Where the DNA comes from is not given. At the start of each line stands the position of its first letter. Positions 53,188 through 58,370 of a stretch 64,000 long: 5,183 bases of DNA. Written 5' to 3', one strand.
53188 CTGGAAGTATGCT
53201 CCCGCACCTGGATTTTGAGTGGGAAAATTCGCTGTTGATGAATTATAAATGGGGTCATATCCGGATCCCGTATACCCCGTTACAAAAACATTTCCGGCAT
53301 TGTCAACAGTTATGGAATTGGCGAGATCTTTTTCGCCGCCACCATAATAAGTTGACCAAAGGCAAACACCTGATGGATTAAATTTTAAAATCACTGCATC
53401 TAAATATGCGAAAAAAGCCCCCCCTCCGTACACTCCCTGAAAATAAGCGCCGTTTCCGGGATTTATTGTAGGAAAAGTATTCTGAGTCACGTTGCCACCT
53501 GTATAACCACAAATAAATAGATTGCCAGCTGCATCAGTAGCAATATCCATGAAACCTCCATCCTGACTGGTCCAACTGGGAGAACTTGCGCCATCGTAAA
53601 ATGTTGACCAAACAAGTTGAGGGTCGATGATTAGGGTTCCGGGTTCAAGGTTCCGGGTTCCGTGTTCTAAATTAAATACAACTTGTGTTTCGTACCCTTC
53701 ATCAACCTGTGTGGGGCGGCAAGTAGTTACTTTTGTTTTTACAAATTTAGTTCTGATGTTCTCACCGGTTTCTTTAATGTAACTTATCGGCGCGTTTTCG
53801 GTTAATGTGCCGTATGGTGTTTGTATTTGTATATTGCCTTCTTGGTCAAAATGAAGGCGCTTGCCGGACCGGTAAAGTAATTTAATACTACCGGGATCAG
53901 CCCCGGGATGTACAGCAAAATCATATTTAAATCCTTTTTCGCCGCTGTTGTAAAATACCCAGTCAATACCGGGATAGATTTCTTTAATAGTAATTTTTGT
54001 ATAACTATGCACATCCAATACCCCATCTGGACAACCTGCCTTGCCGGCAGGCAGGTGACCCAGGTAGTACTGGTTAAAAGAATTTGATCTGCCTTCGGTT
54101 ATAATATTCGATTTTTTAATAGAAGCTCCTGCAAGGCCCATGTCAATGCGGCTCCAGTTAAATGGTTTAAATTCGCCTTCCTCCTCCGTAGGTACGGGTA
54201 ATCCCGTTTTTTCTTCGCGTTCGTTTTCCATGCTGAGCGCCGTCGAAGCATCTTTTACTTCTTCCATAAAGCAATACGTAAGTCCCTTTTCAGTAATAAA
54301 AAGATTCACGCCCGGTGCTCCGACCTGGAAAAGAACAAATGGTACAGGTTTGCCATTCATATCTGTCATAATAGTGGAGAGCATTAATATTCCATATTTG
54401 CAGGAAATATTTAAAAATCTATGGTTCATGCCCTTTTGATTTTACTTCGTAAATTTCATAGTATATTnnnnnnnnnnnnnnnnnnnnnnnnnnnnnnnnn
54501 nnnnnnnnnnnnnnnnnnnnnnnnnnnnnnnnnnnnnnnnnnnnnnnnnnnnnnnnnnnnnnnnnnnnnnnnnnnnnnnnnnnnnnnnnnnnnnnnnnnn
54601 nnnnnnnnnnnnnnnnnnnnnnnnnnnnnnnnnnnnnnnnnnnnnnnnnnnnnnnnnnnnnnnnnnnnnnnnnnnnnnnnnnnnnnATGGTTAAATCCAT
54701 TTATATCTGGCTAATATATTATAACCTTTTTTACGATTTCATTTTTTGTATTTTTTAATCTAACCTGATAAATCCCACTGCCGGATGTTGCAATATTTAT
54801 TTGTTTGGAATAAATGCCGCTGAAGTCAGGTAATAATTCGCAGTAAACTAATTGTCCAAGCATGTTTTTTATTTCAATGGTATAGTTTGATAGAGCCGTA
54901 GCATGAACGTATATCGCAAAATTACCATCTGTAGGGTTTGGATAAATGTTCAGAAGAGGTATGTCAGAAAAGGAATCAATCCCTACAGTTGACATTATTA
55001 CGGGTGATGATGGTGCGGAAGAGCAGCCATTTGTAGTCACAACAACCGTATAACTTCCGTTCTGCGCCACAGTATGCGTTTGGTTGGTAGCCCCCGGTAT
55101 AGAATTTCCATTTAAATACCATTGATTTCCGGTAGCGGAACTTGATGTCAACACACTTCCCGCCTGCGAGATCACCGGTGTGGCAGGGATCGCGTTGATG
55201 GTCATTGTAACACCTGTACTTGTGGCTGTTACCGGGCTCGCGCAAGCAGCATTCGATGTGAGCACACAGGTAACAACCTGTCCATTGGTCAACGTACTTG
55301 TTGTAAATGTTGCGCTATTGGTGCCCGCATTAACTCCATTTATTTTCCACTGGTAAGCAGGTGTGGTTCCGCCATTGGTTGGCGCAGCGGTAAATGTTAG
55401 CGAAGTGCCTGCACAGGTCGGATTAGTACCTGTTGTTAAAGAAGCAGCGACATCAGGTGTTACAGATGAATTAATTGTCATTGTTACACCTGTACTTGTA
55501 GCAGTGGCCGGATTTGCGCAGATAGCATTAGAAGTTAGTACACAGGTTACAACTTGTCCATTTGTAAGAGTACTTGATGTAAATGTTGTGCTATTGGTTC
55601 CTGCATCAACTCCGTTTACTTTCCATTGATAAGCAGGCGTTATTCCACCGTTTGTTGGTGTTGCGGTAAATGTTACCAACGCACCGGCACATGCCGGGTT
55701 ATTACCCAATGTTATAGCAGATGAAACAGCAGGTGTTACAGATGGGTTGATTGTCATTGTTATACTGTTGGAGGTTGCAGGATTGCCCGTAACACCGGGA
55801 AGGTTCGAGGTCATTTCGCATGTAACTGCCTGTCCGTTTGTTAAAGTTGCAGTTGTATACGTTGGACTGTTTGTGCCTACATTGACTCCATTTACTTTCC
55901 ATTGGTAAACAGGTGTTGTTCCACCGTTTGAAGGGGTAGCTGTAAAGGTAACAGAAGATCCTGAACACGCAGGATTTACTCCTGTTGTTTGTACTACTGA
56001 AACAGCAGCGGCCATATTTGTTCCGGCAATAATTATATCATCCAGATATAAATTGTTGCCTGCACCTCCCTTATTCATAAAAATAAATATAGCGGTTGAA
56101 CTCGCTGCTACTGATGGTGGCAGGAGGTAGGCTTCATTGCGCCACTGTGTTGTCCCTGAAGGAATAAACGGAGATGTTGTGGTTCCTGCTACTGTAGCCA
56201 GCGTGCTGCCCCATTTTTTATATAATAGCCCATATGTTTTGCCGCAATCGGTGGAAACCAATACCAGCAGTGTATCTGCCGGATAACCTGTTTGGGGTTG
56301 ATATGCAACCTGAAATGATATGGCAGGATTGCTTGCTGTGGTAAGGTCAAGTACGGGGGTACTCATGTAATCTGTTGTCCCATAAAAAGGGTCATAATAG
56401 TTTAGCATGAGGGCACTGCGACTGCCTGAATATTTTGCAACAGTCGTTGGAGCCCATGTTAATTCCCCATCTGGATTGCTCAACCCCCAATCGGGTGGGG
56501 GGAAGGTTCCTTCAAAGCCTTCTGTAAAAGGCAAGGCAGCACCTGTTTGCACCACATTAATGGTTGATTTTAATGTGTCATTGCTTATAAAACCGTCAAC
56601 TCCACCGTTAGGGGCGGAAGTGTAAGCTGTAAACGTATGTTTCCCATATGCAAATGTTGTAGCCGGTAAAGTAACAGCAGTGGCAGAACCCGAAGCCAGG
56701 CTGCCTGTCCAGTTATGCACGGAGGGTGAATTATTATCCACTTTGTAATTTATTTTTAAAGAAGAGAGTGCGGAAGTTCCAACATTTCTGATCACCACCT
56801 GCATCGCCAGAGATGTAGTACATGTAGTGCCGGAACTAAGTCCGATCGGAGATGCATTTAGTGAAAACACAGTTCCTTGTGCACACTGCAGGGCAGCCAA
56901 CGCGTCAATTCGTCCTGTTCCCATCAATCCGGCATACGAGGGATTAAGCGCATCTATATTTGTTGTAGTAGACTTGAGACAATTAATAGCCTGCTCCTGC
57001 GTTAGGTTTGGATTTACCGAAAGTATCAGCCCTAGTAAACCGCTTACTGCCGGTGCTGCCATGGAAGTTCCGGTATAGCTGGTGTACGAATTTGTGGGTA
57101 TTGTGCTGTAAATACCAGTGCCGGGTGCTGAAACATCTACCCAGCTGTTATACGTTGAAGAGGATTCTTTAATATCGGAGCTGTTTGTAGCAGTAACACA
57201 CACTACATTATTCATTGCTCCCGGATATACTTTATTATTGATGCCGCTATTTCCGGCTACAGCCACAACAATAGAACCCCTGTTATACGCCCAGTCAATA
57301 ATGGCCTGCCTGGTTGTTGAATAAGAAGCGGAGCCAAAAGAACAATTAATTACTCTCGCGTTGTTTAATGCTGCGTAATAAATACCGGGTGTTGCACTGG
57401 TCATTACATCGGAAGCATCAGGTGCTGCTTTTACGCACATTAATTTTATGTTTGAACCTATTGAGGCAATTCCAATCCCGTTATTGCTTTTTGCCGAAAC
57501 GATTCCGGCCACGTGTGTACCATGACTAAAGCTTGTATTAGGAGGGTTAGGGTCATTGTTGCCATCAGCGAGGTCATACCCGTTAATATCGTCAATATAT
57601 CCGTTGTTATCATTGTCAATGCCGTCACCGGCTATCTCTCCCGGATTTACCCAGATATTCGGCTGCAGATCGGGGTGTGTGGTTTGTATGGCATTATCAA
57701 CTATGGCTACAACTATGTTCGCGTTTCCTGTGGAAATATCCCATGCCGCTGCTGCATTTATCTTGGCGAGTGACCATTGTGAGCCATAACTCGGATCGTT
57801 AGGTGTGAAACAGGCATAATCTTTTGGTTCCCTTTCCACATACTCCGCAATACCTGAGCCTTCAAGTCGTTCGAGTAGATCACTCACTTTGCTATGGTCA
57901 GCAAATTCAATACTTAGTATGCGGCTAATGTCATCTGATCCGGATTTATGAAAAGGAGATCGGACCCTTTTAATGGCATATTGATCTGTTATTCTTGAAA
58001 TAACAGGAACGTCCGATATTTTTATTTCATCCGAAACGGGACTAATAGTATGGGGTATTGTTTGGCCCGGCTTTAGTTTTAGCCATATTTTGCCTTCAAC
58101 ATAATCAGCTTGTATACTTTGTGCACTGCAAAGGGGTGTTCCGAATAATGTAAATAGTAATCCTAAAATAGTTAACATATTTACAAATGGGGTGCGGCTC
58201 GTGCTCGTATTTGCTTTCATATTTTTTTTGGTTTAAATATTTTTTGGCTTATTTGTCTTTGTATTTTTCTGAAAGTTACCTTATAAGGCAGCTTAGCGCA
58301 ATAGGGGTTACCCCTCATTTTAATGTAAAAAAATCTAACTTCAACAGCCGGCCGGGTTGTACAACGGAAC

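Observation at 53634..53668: Two unrelated 5 x 7-nt heptamer arrays occupy the same linker site in paralogs B and C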

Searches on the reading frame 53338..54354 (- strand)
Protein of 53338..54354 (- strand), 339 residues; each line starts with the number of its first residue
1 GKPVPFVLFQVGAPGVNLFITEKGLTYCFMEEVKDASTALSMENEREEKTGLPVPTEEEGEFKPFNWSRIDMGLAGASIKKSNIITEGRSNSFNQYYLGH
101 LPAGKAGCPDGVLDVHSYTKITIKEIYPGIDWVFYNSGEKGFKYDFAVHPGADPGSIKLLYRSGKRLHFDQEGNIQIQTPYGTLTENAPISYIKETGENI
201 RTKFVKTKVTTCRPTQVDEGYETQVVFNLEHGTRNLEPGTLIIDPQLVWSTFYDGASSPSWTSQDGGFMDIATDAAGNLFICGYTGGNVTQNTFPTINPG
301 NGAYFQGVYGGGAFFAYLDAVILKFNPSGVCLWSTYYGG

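Call 48: find_homologous_proteins(query=window:53338-54354:-, max_evalue=1e-20)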
Query seq(339 aa) (339 aa): 29 proteins with E <= 1e-20 among 1379 candidates.
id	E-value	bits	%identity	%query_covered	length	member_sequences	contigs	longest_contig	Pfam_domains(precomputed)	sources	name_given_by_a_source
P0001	1.7e-92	328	44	100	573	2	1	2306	PF25778.2,PF06739.18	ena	-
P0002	3.2e-71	258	41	100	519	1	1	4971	PF25778.2,PF06739.18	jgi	jgi:hypothetical protein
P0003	1.8e-70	256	42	100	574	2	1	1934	PF25778.2,PF06739.18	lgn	-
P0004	1.5e-66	243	51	69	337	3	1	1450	PF25778.2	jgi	-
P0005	3.0e-63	232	39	99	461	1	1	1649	PF25778.2,PF06739.18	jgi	-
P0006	5.8e-63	231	48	75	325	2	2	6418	PF25778.2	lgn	-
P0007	3.7e-62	228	49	83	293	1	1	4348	PF25778.2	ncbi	-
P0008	4.7e-61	225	44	91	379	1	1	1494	PF25778.2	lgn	-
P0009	3.4e-58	215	52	60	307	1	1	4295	PF25778.2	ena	-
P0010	4.1e-58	215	43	84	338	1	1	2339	PF25778.2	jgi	-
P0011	9.2e-56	207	52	62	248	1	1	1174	PF25778.2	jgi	-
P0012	2.9e-54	203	40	100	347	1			PF25778.2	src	-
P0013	2.1e-52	196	43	68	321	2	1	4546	PF25778.2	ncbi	ncbi:MAG: hypothetical protein ACK50L_08090, partial [Bacteroidota bacterium]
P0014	5.2e-50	189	41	83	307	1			PF25778.2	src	-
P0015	1.3e-47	181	40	86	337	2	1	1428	PF25778.2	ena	-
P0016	2.6e-47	180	43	68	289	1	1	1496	PF25778.2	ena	-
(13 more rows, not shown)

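Call 50: find_encoding_contigs(protein=P0016, flank=3000, max_places=3)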
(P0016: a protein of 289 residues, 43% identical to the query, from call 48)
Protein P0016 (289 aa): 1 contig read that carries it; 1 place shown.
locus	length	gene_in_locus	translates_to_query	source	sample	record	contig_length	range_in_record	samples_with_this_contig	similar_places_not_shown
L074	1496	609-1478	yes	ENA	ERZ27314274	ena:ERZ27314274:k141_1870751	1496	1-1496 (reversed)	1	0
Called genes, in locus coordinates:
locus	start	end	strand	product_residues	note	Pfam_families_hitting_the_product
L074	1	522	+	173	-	?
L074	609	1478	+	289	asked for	PF25778:DUF7948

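Call 51: find_encoding_contigs(protein=P0009, flank=4000, max_places=3)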
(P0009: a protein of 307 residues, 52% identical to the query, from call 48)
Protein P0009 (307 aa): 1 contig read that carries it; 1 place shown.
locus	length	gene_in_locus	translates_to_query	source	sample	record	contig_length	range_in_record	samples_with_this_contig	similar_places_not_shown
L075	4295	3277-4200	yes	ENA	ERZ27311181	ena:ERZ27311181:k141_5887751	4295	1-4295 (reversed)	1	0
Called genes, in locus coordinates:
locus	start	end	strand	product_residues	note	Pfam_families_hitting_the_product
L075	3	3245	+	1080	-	?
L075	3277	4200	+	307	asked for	PF25778:DUF7948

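Call 52: find_encoding_contigs(protein=P0004, flank=3000, max_places=3)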
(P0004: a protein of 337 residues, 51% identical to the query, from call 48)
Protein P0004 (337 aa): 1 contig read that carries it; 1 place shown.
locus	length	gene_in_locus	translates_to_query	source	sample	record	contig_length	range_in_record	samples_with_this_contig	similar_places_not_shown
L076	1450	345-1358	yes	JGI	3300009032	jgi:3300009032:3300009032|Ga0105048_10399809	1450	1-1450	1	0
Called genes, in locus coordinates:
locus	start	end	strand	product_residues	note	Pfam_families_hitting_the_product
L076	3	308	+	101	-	?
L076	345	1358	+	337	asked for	PF25778:DUF7948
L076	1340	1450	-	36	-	?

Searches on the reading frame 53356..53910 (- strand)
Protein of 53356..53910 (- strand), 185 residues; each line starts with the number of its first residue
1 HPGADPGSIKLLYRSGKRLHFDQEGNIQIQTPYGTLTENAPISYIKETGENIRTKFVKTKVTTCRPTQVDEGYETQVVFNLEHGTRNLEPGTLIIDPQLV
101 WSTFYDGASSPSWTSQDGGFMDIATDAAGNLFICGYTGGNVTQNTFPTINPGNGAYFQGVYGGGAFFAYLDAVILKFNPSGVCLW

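Call 66: find_homologous_proteins(query=A6, max_evalue=1e-10)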
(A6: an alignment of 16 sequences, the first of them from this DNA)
Query A6 (16 sequences) (185 aa, profile of the alignment): 27 proteins with E <= 1e-10 among 1804 candidates.
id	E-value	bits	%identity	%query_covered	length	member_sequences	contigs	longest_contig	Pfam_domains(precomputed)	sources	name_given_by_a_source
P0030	7.2e-65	236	38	47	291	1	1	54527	PF06739.18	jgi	jgi:hypothetical protein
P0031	1.1e-61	226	44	46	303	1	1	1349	PF06739.18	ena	-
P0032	6.9e-52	194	44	50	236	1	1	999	PF06739.18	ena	-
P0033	1.2e-45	173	40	77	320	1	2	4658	PF25778.2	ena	-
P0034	5.8e-44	168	35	46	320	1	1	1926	PF06739.18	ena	-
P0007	3.2e-42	162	43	71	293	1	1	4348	PF25778.2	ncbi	-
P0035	9.5e-40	154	38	48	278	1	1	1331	PF18962.8,PF06739.18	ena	-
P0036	3.7e-37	146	39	43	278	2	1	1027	PF06739.18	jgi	jgi:hypothetical protein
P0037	2.1e-34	137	38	46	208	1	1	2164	PF26421.1,PF06739.18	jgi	jgi:hypothetical protein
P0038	6.1e-33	132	36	52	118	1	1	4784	PF25778.2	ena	-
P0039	2.0e-27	114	35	44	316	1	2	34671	PF25778.2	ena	-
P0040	4.2e-27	113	40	30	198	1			PF06739.18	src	-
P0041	7.6e-26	109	37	44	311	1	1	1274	PF25778.2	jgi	jgi:hypothetical protein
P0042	1.8e-24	104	33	48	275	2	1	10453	PF25778.2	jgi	-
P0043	2.0e-24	104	28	98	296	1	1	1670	PF25778.2,PF06739.18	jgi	jgi:hypothetical protein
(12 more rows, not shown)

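Call 68: find_encoding_contigs(protein=P0039, flank=6000, max_places=3)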
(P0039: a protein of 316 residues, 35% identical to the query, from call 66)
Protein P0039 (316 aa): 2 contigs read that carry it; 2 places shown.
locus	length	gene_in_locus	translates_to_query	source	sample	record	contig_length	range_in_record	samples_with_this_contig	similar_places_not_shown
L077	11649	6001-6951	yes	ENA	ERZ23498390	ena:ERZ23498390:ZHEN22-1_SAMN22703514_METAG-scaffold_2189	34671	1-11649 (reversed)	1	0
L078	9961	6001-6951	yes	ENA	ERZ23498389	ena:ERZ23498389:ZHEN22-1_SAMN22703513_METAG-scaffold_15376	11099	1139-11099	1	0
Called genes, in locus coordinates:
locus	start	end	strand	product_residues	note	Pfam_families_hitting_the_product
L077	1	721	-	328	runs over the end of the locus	-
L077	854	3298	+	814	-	PF06452:CBM9_1, PF19313:DUF5916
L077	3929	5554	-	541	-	PF02113:Peptidase_S13, PF13354:Beta-lactamase2 (faint)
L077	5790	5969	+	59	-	-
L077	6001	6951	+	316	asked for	PF25778:DUF7948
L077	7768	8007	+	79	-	-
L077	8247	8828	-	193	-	-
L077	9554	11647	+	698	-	?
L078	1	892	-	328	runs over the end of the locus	-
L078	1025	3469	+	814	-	PF06452:CBM9_1, PF19313:DUF5916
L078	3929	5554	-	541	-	PF02113:Peptidase_S13, PF13354:Beta-lactamase2 (faint)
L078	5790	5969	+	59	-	-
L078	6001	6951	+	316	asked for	PF25778:DUF7948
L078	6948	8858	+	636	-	PF06739:SBBP (faint)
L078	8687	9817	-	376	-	PF04055:Radical_SAM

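Call 69: find_encoding_contigs(protein=P0042, flank=6000, max_places=3)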
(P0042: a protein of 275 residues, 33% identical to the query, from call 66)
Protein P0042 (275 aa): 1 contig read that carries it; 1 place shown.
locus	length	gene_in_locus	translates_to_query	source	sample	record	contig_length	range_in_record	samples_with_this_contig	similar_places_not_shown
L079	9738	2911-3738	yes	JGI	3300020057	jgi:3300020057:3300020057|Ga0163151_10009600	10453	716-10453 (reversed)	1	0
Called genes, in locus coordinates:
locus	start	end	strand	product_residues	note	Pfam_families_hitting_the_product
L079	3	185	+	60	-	?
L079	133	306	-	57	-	-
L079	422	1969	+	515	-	PF13573:SprB, PF00801:PKD (faint), PF18911:PKD_4 (weak), PF13585:CHU_C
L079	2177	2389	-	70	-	-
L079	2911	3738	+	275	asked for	PF25778:DUF7948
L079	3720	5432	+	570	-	PF06739:SBBP (faint), PF13573:SprB, PF13585:CHU_C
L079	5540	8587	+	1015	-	PF00801:PKD (weak), PF18911:PKD_4, PF13573:SprB, PF13585:CHU_C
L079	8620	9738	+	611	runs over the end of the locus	?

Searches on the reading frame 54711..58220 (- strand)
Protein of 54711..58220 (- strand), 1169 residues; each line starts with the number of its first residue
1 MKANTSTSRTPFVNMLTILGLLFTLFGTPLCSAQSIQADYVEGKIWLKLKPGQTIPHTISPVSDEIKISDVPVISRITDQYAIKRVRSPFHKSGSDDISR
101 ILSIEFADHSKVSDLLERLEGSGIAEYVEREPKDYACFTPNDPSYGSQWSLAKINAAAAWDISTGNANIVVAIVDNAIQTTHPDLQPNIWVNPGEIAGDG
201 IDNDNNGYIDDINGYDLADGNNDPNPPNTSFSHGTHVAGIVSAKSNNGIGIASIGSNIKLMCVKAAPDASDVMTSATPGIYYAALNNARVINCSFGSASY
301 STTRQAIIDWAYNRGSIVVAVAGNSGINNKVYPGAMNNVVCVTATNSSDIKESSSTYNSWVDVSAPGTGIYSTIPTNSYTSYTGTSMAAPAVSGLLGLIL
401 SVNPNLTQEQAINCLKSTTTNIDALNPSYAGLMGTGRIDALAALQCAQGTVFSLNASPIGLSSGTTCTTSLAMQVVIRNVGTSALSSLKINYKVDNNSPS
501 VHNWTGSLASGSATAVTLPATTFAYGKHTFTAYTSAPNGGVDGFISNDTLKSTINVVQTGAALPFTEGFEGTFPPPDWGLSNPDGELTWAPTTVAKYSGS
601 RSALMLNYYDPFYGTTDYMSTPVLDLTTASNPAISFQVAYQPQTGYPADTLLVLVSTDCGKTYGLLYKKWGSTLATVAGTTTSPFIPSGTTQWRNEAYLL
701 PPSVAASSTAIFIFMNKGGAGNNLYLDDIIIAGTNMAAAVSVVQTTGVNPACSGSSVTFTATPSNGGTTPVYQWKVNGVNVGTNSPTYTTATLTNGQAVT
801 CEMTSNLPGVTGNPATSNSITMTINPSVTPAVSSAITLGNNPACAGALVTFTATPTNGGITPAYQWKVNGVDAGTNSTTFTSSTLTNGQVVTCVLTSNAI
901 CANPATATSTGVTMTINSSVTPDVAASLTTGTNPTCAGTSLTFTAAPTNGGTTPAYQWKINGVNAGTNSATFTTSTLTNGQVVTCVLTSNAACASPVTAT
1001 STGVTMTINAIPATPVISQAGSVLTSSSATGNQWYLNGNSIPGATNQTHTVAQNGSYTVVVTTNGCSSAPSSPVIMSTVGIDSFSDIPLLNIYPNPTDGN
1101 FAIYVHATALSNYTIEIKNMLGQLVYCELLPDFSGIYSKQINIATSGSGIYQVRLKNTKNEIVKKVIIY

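Call 9: search_protein_families(library=pfam, proteins=[window:54711-58220:-])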
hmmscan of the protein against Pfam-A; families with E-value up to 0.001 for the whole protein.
window:54711-58220:- (1169 aa): 3 families
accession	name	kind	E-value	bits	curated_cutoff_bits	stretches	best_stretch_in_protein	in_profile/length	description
PF00082.27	Peptidase_S8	-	1.9e-41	142.7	21.8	1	168-421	3-275/288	Subtilase family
PF18962.6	Por_Secre_tail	-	4.1e-12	46.7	27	1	1092-1168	1-75/75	Secretion system C-terminal sorting domain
PF16820.11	PKD_3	-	1.1e-05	25.6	26.3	0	753-790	17-52/68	PKD-like domain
